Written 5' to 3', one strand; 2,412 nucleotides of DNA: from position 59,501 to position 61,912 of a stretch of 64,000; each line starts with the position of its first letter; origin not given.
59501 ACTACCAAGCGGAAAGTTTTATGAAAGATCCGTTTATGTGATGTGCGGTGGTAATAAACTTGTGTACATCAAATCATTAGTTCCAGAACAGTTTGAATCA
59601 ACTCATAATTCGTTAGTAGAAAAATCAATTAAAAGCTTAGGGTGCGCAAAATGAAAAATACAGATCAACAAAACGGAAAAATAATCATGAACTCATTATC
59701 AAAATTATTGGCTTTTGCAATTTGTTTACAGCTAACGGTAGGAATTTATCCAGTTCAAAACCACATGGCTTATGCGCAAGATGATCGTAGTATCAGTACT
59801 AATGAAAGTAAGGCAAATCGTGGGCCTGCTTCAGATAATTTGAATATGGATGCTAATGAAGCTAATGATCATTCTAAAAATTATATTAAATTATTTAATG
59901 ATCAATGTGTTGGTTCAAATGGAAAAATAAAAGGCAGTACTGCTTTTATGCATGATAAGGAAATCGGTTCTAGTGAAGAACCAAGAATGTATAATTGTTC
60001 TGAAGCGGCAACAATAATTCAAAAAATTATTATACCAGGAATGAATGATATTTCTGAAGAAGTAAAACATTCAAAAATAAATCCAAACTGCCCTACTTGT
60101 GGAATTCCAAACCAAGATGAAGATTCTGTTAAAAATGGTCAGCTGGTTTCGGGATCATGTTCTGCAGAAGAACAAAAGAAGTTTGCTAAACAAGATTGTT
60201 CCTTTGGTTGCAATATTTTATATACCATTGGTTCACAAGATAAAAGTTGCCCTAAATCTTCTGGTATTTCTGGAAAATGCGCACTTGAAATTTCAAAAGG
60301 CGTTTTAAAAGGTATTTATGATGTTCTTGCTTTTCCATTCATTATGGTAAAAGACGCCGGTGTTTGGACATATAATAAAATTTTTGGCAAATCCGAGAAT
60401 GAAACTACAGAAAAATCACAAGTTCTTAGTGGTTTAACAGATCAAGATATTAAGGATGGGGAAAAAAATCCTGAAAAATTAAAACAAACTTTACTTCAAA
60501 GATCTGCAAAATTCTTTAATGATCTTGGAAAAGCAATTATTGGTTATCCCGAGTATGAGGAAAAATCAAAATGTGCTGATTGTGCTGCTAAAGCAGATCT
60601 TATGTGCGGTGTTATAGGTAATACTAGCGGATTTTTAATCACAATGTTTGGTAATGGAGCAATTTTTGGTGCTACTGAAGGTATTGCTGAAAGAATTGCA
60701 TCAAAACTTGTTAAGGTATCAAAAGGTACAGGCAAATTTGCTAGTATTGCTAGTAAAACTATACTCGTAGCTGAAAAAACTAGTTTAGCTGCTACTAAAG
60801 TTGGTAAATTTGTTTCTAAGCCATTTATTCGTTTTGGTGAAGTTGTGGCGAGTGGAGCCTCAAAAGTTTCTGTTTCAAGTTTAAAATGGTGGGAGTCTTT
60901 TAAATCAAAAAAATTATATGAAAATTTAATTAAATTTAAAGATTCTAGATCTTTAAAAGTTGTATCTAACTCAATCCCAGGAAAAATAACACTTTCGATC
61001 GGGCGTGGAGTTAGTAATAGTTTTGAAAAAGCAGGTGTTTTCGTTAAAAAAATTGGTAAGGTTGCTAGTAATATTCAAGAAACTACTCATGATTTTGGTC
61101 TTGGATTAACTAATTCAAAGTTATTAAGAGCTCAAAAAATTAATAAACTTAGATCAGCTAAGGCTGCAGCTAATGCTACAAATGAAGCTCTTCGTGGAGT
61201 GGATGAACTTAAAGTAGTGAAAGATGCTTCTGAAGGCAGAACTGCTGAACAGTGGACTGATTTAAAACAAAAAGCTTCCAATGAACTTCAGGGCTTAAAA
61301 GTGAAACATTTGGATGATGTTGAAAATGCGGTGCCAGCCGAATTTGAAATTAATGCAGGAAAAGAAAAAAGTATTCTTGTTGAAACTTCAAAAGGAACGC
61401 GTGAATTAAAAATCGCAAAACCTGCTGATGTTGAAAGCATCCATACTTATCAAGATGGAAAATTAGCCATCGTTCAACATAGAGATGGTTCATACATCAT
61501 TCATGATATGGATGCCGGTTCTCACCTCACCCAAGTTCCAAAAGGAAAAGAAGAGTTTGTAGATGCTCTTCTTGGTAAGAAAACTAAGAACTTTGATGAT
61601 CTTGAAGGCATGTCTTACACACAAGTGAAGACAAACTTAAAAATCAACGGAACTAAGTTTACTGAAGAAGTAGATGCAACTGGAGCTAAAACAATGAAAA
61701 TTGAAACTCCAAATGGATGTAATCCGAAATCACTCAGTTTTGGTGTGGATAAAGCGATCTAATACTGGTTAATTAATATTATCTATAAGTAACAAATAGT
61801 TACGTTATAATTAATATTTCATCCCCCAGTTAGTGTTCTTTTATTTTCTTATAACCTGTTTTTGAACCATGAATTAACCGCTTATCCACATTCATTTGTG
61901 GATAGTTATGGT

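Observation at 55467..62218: dnaA and dnaN separated by a 6.7-kb interval holding a three-gene cassette of secreted, cysteine-rich proteins of unknown function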

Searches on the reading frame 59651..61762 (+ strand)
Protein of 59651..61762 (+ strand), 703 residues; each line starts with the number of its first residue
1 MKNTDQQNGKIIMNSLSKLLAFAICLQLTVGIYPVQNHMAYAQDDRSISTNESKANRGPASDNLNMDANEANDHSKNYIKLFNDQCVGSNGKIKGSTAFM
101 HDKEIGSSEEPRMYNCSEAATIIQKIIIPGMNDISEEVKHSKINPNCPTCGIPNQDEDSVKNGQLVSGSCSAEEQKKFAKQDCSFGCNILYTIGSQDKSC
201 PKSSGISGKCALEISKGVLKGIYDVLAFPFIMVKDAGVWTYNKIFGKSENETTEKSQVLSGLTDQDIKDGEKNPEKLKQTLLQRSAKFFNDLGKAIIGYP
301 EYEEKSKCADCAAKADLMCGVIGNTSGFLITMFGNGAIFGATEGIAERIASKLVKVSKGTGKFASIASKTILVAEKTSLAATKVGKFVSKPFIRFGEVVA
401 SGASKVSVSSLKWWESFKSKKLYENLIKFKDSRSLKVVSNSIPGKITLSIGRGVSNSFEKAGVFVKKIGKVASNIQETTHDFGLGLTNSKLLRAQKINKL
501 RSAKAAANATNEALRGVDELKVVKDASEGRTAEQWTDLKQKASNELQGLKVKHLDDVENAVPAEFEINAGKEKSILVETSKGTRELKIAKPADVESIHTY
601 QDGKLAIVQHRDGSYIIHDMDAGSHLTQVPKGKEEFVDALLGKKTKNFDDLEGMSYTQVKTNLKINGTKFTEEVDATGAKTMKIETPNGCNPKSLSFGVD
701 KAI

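Call 7: search_protein_families(library=pfam, proteins=[window:59684-61762:+], max_evalue=1)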
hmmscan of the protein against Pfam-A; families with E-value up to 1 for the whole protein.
window:59684-61762:+ (692 aa): 1 family
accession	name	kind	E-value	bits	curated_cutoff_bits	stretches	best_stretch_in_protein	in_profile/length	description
PF06977.17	SdiA-regulated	-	0.016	14.9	21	1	573-652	58-133/249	SdiA-regulated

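Call 8: search_protein_families(library=ncbifam, proteins=[window:59684-61762:+], max_evalue=1)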
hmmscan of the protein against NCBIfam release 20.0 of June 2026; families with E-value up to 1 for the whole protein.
window:59684-61762:+ (692 aa): 2 families
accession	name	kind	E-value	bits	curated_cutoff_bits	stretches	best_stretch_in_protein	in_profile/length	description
TIGR03054.2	photo_alph_chp1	equivalog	0.04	14.2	55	1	583-629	33-80/138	photosynthetic complex assembly protein PuhC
NF005689.0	PRK07490.1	equivalog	0.36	9.9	260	1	490-540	187-237/248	hypothetical protein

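Call 16: find_homologous_proteins(query=window:59684-61762:+)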
Query window:59684-61762:+ (692 aa): 9 proteins with E <= 0.001 among 8000 candidates.
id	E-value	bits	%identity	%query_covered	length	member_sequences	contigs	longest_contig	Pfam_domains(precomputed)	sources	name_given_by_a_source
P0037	0.0e+0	1531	100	100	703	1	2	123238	-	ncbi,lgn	-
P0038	0.0e+0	1146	75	100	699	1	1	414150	-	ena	-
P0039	1.3e-272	924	61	100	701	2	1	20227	-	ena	-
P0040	9.9e-251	852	59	100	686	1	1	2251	-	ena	-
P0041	6.8e-250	849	57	100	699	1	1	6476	-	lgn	-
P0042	4.2e-235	800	59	92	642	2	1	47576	-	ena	-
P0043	1.8e-168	580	51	72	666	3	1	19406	-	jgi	jgi:hypothetical protein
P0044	2.1e-154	534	41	99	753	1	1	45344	-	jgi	-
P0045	4.5e-118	414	38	97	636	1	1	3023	-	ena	-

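Call 36: search_solved_structures(query=A2, max_evalue=1)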
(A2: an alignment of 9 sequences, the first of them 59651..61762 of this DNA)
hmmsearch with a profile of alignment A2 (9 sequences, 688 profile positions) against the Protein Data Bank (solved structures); distinct sequences matched with E-value up to 1: 0.

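Call 47: predict_structure(alignment_id=A2)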
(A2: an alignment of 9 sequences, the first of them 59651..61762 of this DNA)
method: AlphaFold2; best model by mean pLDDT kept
length: 703 residues; sequences in the alignment: 9
mean_pLDDT: 50.4   pTM: 0.34
mean pLDDT of the five models: 50.4, 46.4, 44.3, 44.2, 41.9
residues with pLDDT >= 90: 6; 70-90: 114; 50-70: 242; < 50: 341
segments of 3 or more residues with pLDDT < 50: 1-67, 103-111, 140-170, 196-199, 202-209, 227-262, 322-344, 351-406, 432-514, 525-529, 651-653, 687-691, 696-703
pLDDT, mean of each block of 10 residues (from residue 1): 32 28 26 24 26 25 38 63 71 67 44 60 59 59 35 26 33 58 59 51 46 54 47 30 30 34 55 62 66 62 61 59 43 43 50 41 28 25 26 35 49 73 74 35 41 37 31 26 23 25 28 51 48 69 84 74 75 73 78 84 82 87 84 81 59 55 60 63 55 47 29
secondary structure, 60 per line:
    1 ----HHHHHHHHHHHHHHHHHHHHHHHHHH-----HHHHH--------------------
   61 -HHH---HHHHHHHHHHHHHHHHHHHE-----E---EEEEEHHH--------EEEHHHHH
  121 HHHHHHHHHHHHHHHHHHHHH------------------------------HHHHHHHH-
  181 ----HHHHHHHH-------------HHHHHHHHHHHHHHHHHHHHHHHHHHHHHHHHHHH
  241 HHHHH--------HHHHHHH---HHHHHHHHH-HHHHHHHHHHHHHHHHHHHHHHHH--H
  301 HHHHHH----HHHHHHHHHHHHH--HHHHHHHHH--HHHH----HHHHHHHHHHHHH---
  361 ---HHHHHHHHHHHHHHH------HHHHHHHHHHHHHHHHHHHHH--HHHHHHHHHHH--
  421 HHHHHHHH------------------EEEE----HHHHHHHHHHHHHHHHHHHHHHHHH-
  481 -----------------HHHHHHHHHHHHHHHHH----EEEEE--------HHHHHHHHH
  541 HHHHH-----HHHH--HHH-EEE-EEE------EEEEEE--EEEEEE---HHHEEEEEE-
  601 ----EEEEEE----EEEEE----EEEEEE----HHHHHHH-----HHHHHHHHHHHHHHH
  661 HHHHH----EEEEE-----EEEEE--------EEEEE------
elements in order (helices of 4 or more, strands of 3 or more residues): H5-30 H36-40 H68-86 E97-101 E113-115 H116-141 H172-179 H185-192 H206-245 H254-260 H264-272 H274-297 H300-306 H311-323 H326-334 H337-340 H345-357 H364-378 H385-405 H408-418 H421-428 E447-450 H455-479 H498-514 E519-523 H532-545 H551-554 E561-563 E565-567 E574-579 E582-587 E594-599 E605-610 E615-619 E624-629 H634-640 H646-665 E670-674 E680-684 E693-697
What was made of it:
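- The P3 model is poor (pLDDT 50, call 47).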

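Call 67: fold_search(model_id=the predicted structure, library=pdb)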
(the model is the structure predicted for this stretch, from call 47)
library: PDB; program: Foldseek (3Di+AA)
matches with E <= 10: 1051; with E <= 0.001: 0
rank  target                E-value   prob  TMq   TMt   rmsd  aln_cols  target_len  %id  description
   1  9ejl_A                2.0e-01  0.75  0.07  0.06  18.5       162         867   14  Lgl2 bound to the aPKCiota-Par6B complex in nucleotide-free form. Conformation with visible head sub-complex. (released 2025-07-02)
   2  8zqg_A                3.1e-01  0.51  0.06  0.13  17.0       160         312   12  Crystal structure of WIPI3 in complex with ATG16L1 (released 2025-01-01)
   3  9noc_N                3.4e-01  0.99  0.07  0.32   3.3        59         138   15  CCT G beta 5 S123L complex state 3 (released 2026-04-01)
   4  8tpu_S8               3.4e-01  0.97  0.08  0.16   4.0        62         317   22  Subtomogram averaged consensus structure of the malarial 80S ribosome in Plasmodium falciparum-infected human erythro (released 2024-08-14)
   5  9fmd_w                3.4e-01  0.47  0.07  0.08  17.4       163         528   12  Integrative model of the human post-catalytic spliceosome (P-complex) (released 2024-07-10)
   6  5cwo_A                4.1e-01  0.11  0.09  0.16  19.1       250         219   15  Crystal structure of de novo designed helical repeat protein DHR76 (released 2015-12-16)
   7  9e2g_2B               4.2e-01  0.47  0.07  0.08  17.9       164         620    8  Cryo-EM structure of 48 nm repeat of microtubule doublet from T. brucei flagellum (released 2025-03-12)
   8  8emw_C                4.6e-01  0.82  0.08  0.16  16.3       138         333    9  Phospholipase C beta 3 (PLCb3) in complex with Gbg on liposomes (released 2023-05-24)
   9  4jsp_C                4.6e-01  0.33  0.06  0.13  18.8       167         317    8  structure of mTORDeltaN-mLST8-ATPgammaS-Mg complex (released 2013-05-01)
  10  8b71_A                4.9e-01  0.04  0.08  0.09  28.8       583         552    8  Upright KimA dimer with bound c-di-AMP from B. subtilis (released 2023-01-18)
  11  8x7v_C                5.1e-01  0.93  0.08  0.15   7.3        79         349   11  Structure of human SCMC ternary complex (released 2024-10-09)
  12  8a98_Sg               5.1e-01  0.69  0.08  0.17  15.7       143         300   13  CRYO-EM STRUCTURE OF LEISHMANIA MAJOR 80S RIBOSOME : snoRNA MUTANT (released 2023-10-11)
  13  8bb4_Q                5.1e-01  0.51  0.06  0.14  15.6       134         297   12  Structure of human WDR5 and pVHL:ElonginC:ElonginB bound to PROTAC with C3 linker (released 2022-11-09)
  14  2h68_B                5.1e-01  0.51  0.08  0.16  17.6       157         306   11  Histone H3 recognition and presentation by the WDR5 module of the MLL1 complex (released 2006-07-04)
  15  7v2w_H                5.1e-01  0.11  0.05  0.09  19.8       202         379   10  protomer structure from the dimer of yeast THO complex (released 2022-07-27)
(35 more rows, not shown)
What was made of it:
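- Tried and rejected: The model was poor (pLDDT 50) and its Foldseek search found nothing at E below 0.2 (calls 47, 67).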

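Call 97: search_protein_families(library=phrogs, proteins=[window:59651-61762:+], max_evalue=0.01)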
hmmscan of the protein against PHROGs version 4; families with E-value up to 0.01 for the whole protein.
window:59651-61762:+ (703 aa): 0 families

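Call 98: search_protein_families(library=padloc, proteins=[window:59651-61762:+], max_evalue=0.01)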
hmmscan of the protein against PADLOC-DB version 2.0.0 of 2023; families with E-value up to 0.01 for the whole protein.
window:59651-61762:+ (703 aa): 0 families
